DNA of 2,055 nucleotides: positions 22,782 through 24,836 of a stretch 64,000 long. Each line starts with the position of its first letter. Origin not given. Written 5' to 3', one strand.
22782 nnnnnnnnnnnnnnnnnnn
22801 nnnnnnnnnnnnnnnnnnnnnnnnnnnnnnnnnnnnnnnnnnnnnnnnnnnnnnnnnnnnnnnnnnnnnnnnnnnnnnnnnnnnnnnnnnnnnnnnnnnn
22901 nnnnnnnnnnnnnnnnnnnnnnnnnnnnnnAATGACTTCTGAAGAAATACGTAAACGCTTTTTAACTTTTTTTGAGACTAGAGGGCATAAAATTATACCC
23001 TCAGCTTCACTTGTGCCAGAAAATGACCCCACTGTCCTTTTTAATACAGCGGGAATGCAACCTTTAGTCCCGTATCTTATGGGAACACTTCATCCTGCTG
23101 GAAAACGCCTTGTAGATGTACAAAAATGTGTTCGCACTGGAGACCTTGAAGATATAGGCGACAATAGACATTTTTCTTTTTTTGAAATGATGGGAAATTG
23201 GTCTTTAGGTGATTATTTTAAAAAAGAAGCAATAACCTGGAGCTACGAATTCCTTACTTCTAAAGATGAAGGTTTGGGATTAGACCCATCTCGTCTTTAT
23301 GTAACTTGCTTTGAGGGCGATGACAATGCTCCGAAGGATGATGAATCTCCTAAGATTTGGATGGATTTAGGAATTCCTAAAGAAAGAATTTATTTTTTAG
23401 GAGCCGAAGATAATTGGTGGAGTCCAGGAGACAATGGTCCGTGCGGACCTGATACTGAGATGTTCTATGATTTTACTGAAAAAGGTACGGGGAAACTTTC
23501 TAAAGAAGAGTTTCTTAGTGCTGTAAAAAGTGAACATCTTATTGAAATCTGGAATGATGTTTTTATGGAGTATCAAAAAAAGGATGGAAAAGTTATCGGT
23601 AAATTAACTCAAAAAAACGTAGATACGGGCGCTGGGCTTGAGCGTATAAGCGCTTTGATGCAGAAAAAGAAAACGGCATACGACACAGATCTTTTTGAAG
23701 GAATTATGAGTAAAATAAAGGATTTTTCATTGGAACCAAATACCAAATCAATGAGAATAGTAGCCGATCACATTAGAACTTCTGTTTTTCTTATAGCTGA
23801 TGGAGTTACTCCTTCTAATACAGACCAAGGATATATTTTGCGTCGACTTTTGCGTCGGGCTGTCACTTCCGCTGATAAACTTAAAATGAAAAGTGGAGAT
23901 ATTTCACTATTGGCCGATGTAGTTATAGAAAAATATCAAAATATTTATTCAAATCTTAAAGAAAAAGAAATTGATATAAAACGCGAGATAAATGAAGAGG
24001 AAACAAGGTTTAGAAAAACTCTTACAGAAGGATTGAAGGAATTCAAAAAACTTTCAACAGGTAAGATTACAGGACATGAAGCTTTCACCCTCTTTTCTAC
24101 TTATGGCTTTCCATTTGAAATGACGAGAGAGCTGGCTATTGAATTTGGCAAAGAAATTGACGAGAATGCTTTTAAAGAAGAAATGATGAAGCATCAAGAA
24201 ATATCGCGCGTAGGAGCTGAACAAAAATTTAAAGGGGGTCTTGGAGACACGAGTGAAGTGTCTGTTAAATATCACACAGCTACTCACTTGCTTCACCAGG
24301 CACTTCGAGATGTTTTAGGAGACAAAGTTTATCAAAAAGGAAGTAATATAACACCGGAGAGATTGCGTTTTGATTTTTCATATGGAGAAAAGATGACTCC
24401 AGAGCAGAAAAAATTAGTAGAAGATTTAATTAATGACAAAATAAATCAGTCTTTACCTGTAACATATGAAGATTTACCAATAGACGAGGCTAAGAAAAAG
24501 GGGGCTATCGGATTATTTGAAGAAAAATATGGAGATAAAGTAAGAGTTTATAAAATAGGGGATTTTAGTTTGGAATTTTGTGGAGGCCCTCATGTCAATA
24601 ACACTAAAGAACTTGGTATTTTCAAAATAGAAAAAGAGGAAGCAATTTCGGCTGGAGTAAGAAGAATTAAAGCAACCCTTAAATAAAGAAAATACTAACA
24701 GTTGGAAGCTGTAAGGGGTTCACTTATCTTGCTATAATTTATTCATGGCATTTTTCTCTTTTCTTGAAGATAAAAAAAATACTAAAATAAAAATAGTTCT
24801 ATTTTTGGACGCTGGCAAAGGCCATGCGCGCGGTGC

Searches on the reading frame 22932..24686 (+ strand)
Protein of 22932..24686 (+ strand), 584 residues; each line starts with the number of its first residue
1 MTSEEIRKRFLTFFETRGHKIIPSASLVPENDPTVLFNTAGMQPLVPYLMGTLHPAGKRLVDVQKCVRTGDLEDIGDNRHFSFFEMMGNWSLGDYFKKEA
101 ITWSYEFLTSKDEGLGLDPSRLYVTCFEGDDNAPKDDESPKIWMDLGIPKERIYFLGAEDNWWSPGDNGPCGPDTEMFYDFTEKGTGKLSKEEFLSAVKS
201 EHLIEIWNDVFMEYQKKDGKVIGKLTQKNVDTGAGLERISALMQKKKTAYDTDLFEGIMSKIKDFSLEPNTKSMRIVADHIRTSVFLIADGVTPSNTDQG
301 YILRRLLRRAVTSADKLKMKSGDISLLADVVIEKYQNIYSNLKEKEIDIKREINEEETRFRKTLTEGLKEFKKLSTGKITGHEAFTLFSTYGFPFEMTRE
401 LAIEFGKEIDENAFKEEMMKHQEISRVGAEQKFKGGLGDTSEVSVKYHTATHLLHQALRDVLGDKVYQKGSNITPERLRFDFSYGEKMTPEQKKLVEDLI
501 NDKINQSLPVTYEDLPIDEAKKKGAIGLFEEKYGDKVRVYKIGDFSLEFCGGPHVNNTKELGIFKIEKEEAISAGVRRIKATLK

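Call 31: search_protein_families(library=pfam, proteins=[window:22932-24686:+], max_evalue=0.001)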
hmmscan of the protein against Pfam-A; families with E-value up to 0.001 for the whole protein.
window:22932-24686:+ (584 aa): 2 families
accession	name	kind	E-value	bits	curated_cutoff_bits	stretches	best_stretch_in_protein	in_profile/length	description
PF01411.24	tRNA-synt_2c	-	1.1e-136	457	30.3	1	5-433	1-436/552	tRNA synthetases class II (A)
PF07973.19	tRNA_SAD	-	8.3e-19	67.7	24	1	537-579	1-43/44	Threonyl and Alanyl tRNA synthetase second additional domain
